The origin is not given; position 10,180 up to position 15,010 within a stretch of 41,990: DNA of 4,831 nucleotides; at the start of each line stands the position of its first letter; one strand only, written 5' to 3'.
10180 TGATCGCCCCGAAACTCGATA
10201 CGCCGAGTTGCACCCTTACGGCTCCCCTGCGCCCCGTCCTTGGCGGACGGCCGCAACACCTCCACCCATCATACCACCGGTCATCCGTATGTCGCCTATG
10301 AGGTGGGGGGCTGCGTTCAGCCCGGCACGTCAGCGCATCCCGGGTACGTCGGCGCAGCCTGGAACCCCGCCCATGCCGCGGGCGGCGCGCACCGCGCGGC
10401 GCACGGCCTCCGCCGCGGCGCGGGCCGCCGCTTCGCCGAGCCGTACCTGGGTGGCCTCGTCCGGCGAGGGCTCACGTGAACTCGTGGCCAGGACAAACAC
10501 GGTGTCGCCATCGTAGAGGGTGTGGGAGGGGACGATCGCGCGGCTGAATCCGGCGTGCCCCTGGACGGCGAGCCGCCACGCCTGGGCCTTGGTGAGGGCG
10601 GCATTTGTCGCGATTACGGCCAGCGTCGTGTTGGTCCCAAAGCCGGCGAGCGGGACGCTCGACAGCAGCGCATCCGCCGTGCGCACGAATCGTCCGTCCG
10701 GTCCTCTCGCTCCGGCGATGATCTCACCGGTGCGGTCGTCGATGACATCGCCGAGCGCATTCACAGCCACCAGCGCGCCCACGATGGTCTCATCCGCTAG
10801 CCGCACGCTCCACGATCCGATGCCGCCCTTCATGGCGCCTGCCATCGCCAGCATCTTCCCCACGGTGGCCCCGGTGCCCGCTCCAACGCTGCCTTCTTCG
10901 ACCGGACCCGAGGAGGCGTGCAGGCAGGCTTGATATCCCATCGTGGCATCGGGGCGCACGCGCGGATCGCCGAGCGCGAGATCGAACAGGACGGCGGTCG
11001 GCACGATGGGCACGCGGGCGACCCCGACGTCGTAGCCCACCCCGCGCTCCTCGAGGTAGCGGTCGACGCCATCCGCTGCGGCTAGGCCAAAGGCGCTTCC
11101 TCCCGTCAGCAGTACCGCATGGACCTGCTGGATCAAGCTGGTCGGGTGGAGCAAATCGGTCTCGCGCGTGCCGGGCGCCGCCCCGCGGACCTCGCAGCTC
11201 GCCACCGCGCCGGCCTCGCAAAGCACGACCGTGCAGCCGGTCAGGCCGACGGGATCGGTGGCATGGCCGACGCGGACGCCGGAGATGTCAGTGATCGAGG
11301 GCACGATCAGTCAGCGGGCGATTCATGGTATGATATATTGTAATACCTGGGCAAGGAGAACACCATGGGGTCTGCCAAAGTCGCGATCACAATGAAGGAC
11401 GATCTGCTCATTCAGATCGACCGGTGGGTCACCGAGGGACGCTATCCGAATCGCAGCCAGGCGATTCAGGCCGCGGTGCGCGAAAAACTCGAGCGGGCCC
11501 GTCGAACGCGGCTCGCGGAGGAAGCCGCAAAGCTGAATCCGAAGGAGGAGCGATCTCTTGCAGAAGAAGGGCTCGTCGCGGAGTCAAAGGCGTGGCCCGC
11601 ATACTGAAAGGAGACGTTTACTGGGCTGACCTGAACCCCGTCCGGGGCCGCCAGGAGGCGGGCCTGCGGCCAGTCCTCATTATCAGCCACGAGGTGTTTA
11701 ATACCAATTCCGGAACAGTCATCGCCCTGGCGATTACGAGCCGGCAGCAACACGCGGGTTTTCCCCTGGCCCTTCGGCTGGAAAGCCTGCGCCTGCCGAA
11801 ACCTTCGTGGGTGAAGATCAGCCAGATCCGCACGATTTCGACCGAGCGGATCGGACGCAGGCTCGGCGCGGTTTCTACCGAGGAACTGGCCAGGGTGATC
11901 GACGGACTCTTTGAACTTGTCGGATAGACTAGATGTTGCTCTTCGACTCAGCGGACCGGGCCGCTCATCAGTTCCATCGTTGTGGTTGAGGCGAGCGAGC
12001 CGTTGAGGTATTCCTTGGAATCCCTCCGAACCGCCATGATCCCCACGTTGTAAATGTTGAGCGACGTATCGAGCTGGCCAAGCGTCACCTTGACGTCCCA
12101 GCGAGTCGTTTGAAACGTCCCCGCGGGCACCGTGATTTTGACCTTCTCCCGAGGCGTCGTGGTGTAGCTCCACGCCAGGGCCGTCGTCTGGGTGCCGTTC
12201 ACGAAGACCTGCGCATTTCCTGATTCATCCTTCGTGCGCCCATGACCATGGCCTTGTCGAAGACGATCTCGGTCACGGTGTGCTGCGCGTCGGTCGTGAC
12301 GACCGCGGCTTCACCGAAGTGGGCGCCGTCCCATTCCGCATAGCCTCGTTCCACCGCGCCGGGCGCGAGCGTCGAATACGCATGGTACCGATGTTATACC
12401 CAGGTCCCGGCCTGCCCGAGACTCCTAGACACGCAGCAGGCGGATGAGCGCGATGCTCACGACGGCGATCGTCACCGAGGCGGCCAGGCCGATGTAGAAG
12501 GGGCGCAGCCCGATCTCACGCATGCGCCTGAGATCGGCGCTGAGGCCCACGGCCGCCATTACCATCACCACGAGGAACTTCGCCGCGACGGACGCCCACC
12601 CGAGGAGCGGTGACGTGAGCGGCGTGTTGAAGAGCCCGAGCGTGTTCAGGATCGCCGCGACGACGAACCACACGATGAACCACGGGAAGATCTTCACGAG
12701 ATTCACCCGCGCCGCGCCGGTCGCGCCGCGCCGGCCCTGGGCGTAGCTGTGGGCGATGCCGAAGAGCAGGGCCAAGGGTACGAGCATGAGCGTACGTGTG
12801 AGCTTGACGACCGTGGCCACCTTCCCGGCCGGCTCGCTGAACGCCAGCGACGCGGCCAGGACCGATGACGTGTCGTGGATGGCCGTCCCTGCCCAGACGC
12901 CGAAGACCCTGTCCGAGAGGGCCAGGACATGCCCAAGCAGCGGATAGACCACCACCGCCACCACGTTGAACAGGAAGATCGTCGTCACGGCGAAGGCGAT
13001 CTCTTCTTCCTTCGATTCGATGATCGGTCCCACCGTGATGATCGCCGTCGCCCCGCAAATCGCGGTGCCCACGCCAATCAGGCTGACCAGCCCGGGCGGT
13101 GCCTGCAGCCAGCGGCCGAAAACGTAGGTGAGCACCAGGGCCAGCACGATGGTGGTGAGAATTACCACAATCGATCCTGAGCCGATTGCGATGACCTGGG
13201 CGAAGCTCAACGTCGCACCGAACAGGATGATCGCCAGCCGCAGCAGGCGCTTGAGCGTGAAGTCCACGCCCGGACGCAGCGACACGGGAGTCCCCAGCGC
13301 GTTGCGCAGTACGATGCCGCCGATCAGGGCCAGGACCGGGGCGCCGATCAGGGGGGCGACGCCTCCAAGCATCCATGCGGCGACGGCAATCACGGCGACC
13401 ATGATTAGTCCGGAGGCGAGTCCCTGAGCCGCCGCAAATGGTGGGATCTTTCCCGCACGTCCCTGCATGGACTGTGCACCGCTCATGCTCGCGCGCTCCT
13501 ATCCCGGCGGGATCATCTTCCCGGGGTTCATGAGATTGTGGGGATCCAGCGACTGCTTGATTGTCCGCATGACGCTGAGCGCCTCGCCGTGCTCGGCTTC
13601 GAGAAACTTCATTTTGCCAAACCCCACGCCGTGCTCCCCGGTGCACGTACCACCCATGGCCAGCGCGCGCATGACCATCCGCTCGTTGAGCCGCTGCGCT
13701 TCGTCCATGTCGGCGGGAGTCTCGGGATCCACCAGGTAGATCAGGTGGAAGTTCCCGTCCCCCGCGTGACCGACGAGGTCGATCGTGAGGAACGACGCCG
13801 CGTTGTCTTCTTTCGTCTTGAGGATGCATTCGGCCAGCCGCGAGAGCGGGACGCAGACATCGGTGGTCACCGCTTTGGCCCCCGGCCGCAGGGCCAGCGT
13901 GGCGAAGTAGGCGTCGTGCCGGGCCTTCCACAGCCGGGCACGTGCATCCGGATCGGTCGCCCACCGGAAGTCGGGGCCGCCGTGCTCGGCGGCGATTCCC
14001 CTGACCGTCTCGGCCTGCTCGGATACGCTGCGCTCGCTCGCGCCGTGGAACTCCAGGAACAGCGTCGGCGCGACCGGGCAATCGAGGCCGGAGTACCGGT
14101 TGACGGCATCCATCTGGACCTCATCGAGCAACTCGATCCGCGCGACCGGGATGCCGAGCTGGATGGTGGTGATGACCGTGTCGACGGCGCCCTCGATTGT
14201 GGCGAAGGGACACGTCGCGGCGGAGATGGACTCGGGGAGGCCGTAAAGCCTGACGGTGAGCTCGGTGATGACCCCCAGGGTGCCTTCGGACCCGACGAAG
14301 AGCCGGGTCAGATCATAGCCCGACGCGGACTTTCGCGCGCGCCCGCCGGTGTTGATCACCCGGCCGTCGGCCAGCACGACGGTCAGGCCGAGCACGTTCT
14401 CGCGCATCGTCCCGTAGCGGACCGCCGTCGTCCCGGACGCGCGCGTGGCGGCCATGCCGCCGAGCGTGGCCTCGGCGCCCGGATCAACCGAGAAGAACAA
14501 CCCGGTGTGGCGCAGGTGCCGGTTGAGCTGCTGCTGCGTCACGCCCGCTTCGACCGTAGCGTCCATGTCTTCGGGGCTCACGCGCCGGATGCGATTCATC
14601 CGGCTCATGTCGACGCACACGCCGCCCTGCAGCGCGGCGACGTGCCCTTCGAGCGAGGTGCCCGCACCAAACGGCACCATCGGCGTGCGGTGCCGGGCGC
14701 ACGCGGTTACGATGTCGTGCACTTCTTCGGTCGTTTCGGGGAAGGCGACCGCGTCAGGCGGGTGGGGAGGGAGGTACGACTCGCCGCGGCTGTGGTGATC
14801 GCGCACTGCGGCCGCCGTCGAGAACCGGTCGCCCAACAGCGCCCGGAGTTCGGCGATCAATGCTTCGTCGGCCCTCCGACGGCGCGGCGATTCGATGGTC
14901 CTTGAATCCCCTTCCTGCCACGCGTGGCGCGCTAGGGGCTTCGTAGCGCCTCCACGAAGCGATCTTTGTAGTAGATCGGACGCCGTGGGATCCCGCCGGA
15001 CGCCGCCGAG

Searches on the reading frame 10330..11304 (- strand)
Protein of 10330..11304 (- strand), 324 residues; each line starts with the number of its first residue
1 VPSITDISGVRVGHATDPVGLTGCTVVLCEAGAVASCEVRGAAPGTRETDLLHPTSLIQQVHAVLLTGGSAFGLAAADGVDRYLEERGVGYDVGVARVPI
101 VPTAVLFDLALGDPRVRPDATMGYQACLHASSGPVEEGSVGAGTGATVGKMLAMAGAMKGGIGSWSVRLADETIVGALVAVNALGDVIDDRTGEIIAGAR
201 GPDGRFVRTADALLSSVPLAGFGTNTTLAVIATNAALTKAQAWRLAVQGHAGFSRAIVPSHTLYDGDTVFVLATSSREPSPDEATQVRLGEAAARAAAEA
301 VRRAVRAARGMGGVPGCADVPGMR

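Call 48: search_protein_families(library=pfam, proteins=[window:10330-11304:-], max_evalue=0.0001)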
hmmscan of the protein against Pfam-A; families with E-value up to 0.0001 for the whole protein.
window:10330-11304:- (324 aa): 1 family
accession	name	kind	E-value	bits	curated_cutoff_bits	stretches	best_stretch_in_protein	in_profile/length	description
PF03576.19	Peptidase_S58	-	6.2e-49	167.6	23.9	1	3-314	2-302/307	Peptidase family S58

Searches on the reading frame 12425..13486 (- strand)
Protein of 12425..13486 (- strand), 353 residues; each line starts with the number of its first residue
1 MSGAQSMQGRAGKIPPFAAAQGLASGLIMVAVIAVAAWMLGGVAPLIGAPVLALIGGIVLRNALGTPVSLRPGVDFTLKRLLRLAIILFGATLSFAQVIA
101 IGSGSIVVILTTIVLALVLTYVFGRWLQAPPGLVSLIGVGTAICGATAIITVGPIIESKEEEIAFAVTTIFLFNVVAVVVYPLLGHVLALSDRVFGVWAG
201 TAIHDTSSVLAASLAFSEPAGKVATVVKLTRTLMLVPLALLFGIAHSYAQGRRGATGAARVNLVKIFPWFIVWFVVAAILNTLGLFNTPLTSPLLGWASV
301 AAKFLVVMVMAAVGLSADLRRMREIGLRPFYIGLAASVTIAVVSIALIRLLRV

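Call 75: search_protein_families(library=pfam, proteins=[window:12425-13486:-], max_evalue=0.01)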
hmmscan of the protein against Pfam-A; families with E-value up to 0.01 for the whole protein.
window:12425-13486:- (353 aa): 1 family
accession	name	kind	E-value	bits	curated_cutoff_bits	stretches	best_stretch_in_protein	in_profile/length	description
PF03601.19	Cons_hypoth698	-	2e-71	240.9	24.5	1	26-332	2-303/304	Conserved hypothetical protein 698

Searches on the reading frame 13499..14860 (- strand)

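Call 75: search_protein_families(library=pfam, proteins=[window:13499-14860:-], max_evalue=0.01)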
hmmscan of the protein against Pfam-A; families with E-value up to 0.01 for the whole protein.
window:13499-14860:- (453 aa): 2 families
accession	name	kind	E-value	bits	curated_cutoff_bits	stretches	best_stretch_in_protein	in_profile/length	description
PF02913.24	FAD-oxidase_C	-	9.1e-66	222.5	21.2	1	208-449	1-248/248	FAD linked oxidases, C-terminal domain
PF01565.28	FAD_binding_4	-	2e-42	144.6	26.4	1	35-171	1-138/139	FAD binding domain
